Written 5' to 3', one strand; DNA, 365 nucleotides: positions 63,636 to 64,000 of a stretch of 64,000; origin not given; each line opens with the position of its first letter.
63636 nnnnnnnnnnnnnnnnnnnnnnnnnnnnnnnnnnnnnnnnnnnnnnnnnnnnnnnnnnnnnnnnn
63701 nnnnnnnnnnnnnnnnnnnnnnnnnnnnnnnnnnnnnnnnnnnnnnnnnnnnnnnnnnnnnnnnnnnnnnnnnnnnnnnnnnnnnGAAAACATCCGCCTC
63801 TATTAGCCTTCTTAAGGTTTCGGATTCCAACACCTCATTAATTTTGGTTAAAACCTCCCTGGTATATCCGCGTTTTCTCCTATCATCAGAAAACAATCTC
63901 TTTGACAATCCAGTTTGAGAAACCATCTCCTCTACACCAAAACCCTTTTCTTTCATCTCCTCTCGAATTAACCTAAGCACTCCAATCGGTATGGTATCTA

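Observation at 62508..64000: Intein in dnaE (C-terminal splice junction visible; intein continues beyond the window)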

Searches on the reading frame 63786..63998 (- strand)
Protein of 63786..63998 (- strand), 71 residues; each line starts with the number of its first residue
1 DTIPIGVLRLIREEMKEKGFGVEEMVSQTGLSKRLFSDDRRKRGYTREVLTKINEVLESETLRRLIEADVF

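Call 69: search_protein_families(library=pfam, alignment_id=A2, max_evalue=1)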
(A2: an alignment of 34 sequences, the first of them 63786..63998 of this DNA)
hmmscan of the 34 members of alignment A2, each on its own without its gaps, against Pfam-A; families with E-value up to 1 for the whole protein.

A. member 1, window:63786-63998:- (71 aa): 3 families
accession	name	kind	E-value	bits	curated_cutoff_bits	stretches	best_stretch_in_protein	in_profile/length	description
PF13443.12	HTH_26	-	0.017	15.8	22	1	11-57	2-50/63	Cro/C1-type HTH DNA-binding domain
PF20416.4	UTP20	-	0.11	12.3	27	1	31-67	41-77/221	U3 small nucleolar RNA-associated protein 20 domain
PF12844.13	HTH_19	-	0.14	12.6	30.2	1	11-34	4-27/64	Helix-turn-helix domain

B. families by the number of members that match (of 34 scanned): 26 families (the first 25 are shown)
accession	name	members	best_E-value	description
PF21291.3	CYNS_N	10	0.002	Cyanate hydratase, N-terminal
PF13443.12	HTH_26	6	0.00026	Cro/C1-type HTH DNA-binding domain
PF01381.28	HTH_3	5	0.0019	Helix-turn-helix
PF13560.12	HTH_31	4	0.0047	Helix-turn-helix domain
PF12844.13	HTH_19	4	0.0088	Helix-turn-helix domain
PF13384.12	HTH_23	2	0.0075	Homeodomain-like domain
PF00440.29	TetR_N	2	0.058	Bacterial regulatory proteins, tetR family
PF02283.22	CobU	1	0.0027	Cobinamide kinase / cobinamide phosphate guanyltransferase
PF00165.29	HTH_AraC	1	0.011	Bacterial regulatory helix-turn-helix proteins, AraC family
PF01527.26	HTH_Tnp_1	1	0.013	Transposase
PF24488.1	DUF7584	1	0.015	Domain of unknown function (DUF7584)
PF22166.2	ArnR1-like_WHD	1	0.019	ArnR1-like, winged-helix domain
PF03479.20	PCC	1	0.025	Plants and Prokaryotes Conserved (PCC) domain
PF19776.5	DUF6262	1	0.031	Family of unknown function (DUF6262)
PF20841.2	NtrZ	1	0.054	NtrZ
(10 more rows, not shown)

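Call 71: predict_structure(alignment_id=A2)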
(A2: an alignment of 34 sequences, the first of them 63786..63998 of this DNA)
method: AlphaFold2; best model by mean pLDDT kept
length: 71 residues; sequences in the alignment: 34
mean_pLDDT: 90.8   pTM: 0.78
mean pLDDT of the five models: 90.8, 88.8, 87.8, 87.8, 86.9
residues with pLDDT >= 90: 52; 70-90: 17; 50-70: 2; < 50: 0
segments of 3 or more residues with pLDDT < 50: none
pLDDT, mean of each block of 10 residues (from residue 1): 88 95 96 88 89 95 87 60
secondary structure, 60 per line:
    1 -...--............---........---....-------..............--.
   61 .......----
elements in order: E2-4 H7-18 H22-29 H33-36 E44-46 H47-57 H60-67

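Call 73: fold_search(model_id=the predicted structure, library=pdb)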
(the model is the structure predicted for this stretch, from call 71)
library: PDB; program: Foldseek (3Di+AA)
matches with E <= 10: 395; with E <= 0.001: 0
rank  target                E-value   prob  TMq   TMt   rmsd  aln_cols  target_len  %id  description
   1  3qq6_A                1.0e-02  1.00  0.70  0.72   4.2        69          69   22  The N-terminal DNA binding domain of SinR from Bacillus subtilis (released 2011-06-15)
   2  1b0n_A                2.4e-02  1.00  0.69  0.49   3.4        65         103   22  SINR PROTEIN/SINI PROTEIN COMPLEX (released 1999-01-13)
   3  3qq6_B                2.6e-02  1.00  0.69  0.72   3.1        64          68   23  The N-terminal DNA binding domain of SinR from Bacillus subtilis (released 2011-06-15)
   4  3zkc_B                2.7e-02  1.00  0.70  0.77   2.5        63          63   22  Crystal structure of the master regulator for biofilm formation SinR in complex with DNA. (released 2013-03-06)
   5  7t5u                  3.7e-02  1.00  0.66  0.70   2.8        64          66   22  Structure of E. coli MS115-1 CapH N-terminal domain (released 2022-09-14)
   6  7o81_AU               4.5e-02  1.00  0.63  0.43   2.7        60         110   18  Rabbit 80S ribosome colliding in another ribosome stalled by the SARS-CoV-2 pseudoknot (released 2021-06-02)
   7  2b5a_B                5.7e-02  1.00  0.65  0.62   3.7        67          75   24  C.BclI, Control Element of the BclI Restriction-Modification System (released 2006-01-03)
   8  4i6u_C                6.1e-02  1.00  0.66  0.63   2.9        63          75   24  Crystal Structure of a Y37F mutant of the Restriction-Modification Controller Protein C.Esp1396I (released 2013-11-13)
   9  3zkc_A                6.1e-02  1.00  0.63  0.72   2.7        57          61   26  Crystal structure of the master regulator for biofilm formation SinR in complex with DNA. (released 2013-03-06)
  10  3g5g_B                6.5e-02  1.00  0.66  0.61   3.0        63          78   25  Crystal Structure of the Wild-Type Restriction-Modification Controller Protein C.Esp1396I (released 2009-08-25)
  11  5tn0_MODEL_1_A        6.5e-02  1.00  0.63  0.65   3.3        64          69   22  Solution Structure of the N-terminal DNA-binding domain of the master biofilm-regulator SinR from Bacillus sub (released 2017-10-25)
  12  3g5g_D                6.9e-02  1.00  0.66  0.61   3.0        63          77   25  Crystal Structure of the Wild-Type Restriction-Modification Controller Protein C.Esp1396I (released 2009-08-25)
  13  8ezt_B                7.8e-02  1.00  0.62  0.62   2.6        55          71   24  Crystal structure of HipB(Lp) from Legionella pneumophila (released 2023-09-27)
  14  2b5a_A                8.3e-02  0.99  0.65  0.60   4.1        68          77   24  C.BclI, Control Element of the BclI Restriction-Modification System (released 2006-01-03)
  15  2b5a_C                8.8e-02  1.00  0.65  0.61   3.4        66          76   24  C.BclI, Control Element of the BclI Restriction-Modification System (released 2006-01-03)
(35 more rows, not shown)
